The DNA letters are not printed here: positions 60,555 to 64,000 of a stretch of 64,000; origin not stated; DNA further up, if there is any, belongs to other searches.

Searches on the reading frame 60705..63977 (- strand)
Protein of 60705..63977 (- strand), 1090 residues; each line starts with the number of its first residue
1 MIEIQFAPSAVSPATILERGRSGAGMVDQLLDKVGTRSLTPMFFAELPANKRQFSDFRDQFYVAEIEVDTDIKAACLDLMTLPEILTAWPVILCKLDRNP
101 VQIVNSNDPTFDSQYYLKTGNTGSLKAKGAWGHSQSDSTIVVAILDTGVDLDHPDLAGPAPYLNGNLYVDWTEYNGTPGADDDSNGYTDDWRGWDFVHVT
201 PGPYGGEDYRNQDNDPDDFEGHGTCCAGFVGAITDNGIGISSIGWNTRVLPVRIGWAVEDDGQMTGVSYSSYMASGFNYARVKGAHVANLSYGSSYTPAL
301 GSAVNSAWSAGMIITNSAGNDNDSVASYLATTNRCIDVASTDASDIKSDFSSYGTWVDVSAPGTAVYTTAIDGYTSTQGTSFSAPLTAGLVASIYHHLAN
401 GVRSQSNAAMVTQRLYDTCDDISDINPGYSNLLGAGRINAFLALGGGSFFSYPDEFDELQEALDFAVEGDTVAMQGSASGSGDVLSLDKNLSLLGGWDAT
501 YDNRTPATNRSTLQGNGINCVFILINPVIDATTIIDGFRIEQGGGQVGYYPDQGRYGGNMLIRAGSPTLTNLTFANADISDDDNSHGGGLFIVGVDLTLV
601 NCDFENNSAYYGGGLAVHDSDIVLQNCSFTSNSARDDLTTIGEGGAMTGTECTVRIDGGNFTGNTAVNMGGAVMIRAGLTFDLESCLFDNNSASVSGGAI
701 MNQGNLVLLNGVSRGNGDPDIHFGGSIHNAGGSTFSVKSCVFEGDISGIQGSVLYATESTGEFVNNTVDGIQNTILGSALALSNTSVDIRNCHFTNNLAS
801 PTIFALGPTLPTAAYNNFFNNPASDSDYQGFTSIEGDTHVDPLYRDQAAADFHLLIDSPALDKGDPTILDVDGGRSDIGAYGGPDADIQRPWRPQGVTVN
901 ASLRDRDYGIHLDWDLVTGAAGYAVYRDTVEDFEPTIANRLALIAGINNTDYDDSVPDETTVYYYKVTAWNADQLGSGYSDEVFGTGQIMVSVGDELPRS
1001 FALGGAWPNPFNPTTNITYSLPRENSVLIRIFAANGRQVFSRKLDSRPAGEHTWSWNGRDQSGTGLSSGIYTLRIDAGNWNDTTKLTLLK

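Call 48: search_protein_families(library=pfam, proteins=[window:60705-63977:-], max_evalue=0.0001)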
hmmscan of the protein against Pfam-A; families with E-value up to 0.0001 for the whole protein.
window:60705-63977:- (1090 aa): 4 families
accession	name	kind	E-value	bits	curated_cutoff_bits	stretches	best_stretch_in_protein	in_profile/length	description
PF00082.27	Peptidase_S8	-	2.7e-32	112.7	21.8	1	138-419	2-273/288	Subtilase family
PF13860.13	FlgD_ig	-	1e-09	38.7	27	1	1019-1077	16-75/79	FlgD Ig-like domain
PF17161.10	DUF5123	-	2.1e-06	29.3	35.1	1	763-866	3-111/113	Domain of unknown function (DUF5123)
PF18962.6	Por_Secre_tail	-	4.5e-05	24.1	27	0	1007-1086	2-73/75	Secretion system C-terminal sorting domain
